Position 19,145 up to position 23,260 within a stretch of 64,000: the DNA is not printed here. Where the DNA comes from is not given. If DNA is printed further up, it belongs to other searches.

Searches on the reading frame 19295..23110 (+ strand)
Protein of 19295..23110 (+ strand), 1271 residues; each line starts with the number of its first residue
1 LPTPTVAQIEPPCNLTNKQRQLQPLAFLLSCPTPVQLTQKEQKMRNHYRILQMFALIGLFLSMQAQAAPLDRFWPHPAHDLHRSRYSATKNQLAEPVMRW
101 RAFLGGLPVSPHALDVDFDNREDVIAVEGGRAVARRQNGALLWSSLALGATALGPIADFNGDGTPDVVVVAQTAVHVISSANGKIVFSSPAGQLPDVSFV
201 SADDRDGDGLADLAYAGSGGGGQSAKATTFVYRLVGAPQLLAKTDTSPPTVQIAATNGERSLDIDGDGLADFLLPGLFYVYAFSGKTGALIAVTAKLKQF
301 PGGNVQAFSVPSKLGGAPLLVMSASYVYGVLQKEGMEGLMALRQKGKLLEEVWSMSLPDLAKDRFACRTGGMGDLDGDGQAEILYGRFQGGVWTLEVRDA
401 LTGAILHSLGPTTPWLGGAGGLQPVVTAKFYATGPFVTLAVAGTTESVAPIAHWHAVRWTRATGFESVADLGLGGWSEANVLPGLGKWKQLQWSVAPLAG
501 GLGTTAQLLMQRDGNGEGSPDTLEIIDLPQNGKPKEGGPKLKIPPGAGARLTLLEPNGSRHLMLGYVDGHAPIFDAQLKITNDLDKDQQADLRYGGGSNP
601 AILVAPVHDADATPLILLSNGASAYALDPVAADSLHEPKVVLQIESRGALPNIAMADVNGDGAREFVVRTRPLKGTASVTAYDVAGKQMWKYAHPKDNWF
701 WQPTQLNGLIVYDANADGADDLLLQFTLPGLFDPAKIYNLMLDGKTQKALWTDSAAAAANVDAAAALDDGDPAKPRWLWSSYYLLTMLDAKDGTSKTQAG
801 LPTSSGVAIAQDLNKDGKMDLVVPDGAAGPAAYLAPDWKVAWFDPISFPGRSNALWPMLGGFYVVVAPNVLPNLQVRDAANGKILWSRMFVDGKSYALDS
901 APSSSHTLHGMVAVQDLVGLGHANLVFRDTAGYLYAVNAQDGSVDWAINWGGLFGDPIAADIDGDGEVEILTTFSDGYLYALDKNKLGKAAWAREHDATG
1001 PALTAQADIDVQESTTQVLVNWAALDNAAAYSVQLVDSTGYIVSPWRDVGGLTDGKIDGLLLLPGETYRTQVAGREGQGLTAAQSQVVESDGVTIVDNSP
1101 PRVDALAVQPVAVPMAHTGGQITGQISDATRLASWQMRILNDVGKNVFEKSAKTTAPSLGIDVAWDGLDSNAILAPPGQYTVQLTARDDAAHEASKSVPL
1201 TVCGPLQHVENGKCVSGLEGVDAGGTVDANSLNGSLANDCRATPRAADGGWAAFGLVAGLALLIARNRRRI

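Call 23: search_protein_families(library=pfam, proteins=[window:19295-23110:+], max_evalue=0.00001)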
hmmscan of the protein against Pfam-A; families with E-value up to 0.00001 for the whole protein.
window:19295-23110:+ (1271 aa): 3 families
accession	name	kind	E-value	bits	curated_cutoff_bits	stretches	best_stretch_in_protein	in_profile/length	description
PF13517.12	FG-GAP_3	-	1.9e-21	76.8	26.9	1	158-214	1-60/61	FG-GAP-like repeat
PF01839.29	FG-GAP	-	1.9e-13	50.4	22.1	0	157-175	8-34/37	FG-GAP repeat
PF25292.1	Beta-prop_CGLA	-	6e-09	36.2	26.8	0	935-996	12-71/316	Lambda-carrageenase beta-propeller domain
